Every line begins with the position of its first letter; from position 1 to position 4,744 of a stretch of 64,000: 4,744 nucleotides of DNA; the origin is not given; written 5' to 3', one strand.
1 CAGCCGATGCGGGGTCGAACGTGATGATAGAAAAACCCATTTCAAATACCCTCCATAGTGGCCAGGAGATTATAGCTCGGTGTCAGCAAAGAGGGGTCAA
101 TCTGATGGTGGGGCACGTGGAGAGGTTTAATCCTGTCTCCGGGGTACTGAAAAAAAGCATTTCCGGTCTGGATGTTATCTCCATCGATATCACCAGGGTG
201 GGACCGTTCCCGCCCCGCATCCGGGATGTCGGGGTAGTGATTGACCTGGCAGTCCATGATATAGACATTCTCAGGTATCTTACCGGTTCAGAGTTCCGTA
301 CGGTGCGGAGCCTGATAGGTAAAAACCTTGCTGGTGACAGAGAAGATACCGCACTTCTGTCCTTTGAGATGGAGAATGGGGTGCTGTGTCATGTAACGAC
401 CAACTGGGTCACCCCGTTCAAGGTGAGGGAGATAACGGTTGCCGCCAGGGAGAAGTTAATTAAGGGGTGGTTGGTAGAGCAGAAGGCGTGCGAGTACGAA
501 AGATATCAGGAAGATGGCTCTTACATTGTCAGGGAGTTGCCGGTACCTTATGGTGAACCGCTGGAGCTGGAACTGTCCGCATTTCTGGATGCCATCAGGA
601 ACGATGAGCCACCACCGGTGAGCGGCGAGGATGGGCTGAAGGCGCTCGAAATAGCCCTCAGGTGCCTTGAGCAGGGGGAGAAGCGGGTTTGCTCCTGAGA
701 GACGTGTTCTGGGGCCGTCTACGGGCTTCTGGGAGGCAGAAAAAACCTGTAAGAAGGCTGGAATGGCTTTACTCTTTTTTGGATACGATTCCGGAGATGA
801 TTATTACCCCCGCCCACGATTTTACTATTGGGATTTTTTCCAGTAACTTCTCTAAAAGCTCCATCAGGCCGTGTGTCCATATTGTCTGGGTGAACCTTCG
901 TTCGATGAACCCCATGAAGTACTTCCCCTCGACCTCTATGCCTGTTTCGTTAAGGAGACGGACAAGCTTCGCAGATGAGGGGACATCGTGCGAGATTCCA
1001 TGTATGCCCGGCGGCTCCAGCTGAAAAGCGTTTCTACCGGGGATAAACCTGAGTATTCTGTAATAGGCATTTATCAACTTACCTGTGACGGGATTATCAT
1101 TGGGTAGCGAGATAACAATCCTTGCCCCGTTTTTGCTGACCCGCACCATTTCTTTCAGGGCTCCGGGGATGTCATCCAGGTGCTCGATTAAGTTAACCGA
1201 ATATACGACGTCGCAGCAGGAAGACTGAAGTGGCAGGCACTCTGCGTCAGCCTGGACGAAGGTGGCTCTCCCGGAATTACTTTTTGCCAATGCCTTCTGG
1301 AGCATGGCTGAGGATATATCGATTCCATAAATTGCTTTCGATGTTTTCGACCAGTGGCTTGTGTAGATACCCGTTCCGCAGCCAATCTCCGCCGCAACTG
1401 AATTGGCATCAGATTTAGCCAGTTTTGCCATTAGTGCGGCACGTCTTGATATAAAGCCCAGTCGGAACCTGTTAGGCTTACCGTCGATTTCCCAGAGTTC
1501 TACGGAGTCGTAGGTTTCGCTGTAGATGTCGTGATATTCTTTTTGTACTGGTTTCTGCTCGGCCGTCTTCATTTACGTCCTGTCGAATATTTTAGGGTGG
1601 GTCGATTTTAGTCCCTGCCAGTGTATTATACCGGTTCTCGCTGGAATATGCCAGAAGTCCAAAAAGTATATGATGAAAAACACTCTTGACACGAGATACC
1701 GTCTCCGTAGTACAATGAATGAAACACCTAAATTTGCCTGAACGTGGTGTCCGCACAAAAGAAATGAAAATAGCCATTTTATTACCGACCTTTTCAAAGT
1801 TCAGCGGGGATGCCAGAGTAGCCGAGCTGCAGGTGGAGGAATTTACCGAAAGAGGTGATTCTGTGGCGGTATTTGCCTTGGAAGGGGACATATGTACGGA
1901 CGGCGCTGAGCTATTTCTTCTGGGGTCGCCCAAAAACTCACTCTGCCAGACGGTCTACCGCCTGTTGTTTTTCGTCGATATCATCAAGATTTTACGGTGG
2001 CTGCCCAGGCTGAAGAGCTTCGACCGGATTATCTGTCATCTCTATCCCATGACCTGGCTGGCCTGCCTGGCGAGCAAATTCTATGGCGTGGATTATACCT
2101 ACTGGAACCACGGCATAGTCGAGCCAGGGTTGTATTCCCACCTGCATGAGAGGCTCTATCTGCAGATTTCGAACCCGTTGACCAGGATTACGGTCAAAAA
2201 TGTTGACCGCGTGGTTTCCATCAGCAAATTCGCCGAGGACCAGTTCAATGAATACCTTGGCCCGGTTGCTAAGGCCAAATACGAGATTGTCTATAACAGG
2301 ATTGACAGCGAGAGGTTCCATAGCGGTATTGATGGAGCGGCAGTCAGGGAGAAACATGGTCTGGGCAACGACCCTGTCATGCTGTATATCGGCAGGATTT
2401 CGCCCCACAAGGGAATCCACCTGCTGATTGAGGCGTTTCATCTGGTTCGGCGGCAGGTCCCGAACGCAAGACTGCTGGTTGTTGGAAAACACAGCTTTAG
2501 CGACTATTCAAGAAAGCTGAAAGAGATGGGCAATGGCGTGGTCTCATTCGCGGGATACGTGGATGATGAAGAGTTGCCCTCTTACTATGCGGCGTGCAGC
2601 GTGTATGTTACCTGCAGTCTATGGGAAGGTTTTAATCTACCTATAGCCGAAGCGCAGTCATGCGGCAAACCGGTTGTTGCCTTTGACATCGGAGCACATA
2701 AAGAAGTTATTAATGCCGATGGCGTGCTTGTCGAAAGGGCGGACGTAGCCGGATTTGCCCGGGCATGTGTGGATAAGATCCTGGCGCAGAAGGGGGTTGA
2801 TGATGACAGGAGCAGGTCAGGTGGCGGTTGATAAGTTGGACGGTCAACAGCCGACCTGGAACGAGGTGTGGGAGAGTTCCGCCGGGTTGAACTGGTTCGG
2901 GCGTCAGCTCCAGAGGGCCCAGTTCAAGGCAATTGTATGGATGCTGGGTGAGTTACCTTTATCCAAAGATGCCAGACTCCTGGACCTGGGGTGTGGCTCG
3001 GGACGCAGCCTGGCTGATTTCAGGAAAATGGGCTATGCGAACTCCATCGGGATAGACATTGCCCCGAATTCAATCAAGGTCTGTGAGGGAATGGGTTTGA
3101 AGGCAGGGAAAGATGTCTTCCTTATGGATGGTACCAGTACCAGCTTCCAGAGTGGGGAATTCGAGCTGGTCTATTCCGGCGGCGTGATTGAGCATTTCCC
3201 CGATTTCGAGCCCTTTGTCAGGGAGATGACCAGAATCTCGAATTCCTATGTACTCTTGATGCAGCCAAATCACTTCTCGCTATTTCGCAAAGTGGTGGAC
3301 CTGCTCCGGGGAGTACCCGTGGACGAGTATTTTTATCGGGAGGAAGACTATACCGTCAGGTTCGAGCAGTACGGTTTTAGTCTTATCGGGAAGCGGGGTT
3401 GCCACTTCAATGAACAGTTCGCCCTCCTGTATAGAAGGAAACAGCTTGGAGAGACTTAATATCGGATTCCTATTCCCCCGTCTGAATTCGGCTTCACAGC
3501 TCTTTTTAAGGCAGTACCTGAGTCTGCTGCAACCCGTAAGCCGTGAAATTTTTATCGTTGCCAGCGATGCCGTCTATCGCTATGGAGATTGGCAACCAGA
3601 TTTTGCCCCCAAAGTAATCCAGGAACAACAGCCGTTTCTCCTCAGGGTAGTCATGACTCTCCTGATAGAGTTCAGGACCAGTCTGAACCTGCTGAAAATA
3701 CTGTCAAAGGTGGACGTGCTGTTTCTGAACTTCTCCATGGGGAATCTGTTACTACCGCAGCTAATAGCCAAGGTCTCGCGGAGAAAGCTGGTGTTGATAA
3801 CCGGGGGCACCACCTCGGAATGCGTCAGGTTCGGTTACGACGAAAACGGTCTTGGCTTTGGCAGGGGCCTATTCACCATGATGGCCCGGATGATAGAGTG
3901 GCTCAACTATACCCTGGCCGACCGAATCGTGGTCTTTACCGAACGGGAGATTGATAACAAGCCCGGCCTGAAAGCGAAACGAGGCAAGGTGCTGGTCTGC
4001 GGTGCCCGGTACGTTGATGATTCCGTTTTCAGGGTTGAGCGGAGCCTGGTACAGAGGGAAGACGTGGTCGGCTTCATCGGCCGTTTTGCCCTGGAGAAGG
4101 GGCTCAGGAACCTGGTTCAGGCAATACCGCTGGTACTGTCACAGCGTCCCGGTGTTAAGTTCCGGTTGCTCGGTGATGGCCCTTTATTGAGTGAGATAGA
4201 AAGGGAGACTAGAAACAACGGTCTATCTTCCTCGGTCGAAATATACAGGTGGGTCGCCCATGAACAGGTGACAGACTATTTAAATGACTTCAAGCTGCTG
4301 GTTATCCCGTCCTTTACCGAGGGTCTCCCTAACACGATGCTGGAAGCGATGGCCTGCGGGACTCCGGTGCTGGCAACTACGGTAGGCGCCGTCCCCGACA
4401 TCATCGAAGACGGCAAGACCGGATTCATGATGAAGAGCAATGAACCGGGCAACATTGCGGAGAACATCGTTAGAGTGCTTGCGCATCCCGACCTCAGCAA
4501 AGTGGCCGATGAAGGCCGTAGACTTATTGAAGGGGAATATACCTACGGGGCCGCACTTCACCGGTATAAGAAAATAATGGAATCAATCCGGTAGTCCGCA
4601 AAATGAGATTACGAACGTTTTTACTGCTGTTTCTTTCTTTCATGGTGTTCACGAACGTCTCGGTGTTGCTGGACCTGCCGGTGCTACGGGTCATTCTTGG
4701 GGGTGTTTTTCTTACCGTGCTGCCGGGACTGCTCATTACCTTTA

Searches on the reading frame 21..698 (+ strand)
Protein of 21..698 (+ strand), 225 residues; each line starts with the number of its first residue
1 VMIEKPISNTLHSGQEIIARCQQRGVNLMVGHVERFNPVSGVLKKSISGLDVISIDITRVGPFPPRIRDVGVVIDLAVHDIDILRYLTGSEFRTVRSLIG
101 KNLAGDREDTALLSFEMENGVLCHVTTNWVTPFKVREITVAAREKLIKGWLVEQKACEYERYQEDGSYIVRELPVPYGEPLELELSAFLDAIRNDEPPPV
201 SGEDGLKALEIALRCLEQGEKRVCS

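Call 73: search_protein_families(library=pfam, proteins=[window:21-698:+], max_evalue=0.00001)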
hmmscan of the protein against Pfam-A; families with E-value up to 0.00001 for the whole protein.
window:21-698:+ (225 aa): 2 families
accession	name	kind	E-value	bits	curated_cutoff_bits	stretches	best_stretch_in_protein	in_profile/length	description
PF22725.1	GFO_IDH_MocA_C3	-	5.1e-13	49.5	27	1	69-140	42-116/124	GFO/IDH/MocA C-terminal domain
PF02894.22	GFO_IDH_MocA_C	-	3.6e-12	47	22.9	1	71-220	41-211/218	Oxidoreductase family, C-terminal alpha/beta domain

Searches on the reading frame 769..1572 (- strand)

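Call 73: search_protein_families(library=pfam, proteins=[window:769-1572:-], max_evalue=0.00001)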
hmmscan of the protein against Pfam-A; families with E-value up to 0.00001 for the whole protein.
window:769-1572:- (267 aa): 6 families
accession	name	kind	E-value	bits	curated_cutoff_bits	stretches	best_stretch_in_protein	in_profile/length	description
PF08241.18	Methyltransf_11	-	1.1e-22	81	21.2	1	62-154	2-95/95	Methyltransferase domain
PF13649.12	Methyltransf_25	-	1.6e-18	67.6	27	1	62-149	3-96/97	Methyltransferase domain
PF13847.12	Methyltransf_31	-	1e-14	54.9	27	1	56-158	3-113/145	Methyltransferase domain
PF08242.18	Methyltransf_12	-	1.2e-13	52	30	1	62-151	2-97/98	Methyltransferase domain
PF13489.12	Methyltransf_23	-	6.5e-13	49.2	27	1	51-213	16-160/164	Methyltransferase domain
PF01209.24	Ubie_methyltran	-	7e-09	35.8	20.1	1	53-162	44-158/233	ubiE/COQ5 methyltransferase family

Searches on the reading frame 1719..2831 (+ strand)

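Call 38: search_protein_families(library=pfam, proteins=[window:1719-2831:+], max_evalue=0.0001)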
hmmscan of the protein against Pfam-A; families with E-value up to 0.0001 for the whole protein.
window:1719-2831:+ (370 aa): 5 families
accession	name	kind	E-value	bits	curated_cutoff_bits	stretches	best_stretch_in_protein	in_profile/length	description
PF13692.12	Glyco_trans_1_4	-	6.1e-33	114.5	27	1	219-351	2-137/142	Glycosyl transferases group 1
PF00534.26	Glycos_transf_1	-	1e-32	113.5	26.4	1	210-355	6-156/172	Glycosyl transferases group 1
PF13439.12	Glyco_transf_4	-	2.5e-14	54.1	28.5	1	32-199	5-170/170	Glycosyltransferase Family 4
PF13579.12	Glyco_trans_4_4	-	3.7e-09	37.6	29.7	1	32-193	4-157/158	Glycosyl transferase 4-like domain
PF20706.3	GT4-conflict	-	6.5e-08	32.4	26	1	197-321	174-310/385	Family 4 Glycosyltransferase in conflict systems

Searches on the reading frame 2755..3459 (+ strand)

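Call 73: search_protein_families(library=pfam, proteins=[window:2755-3459:+], max_evalue=0.00001)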
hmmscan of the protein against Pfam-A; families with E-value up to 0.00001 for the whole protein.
window:2755-3459:+ (234 aa): 6 families
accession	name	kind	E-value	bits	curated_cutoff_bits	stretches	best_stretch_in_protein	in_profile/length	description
PF08241.18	Methyltransf_11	-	2e-15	57.6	21.2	1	76-161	1-86/95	Methyltransferase domain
PF13489.12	Methyltransf_23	-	1.1e-12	48.5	27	1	62-211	15-162/164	Methyltransferase domain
PF13649.12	Methyltransf_25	-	1.2e-11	45.6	27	1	76-161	2-92/97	Methyltransferase domain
PF13847.12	Methyltransf_31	-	1.6e-09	38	27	1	70-168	2-107/145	Methyltransferase domain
PF08242.18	Methyltransf_12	-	1.1e-07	33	30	1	76-160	1-90/98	Methyltransferase domain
PF03291.22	mRNA_G-N7_MeTrfase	-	9.2e-06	25.4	26.6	0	71-111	61-101/315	mRNA (guanine-N(7))-methyltransferase domain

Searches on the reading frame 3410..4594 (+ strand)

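Call 38: search_protein_families(library=pfam, proteins=[window:3410-4594:+], max_evalue=0.0001)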
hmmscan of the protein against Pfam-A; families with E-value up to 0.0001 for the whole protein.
window:3410-4594:+ (394 aa): 4 families
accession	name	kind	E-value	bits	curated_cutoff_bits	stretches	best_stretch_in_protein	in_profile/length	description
PF13692.12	Glyco_trans_1_4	-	1.7e-35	122.8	27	1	218-358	2-141/142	Glycosyl transferases group 1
PF00534.26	Glycos_transf_1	-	1.2e-32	113.3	26.4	1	213-365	11-164/172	Glycosyl transferases group 1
PF13524.12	Glyco_trans_1_2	-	1.7e-08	35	25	1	243-383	9-139/144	Glycosyl transferase-like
PF20706.3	GT4-conflict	-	3.2e-05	23.5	26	1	222-324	202-312/385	Family 4 Glycosyltransferase in conflict systems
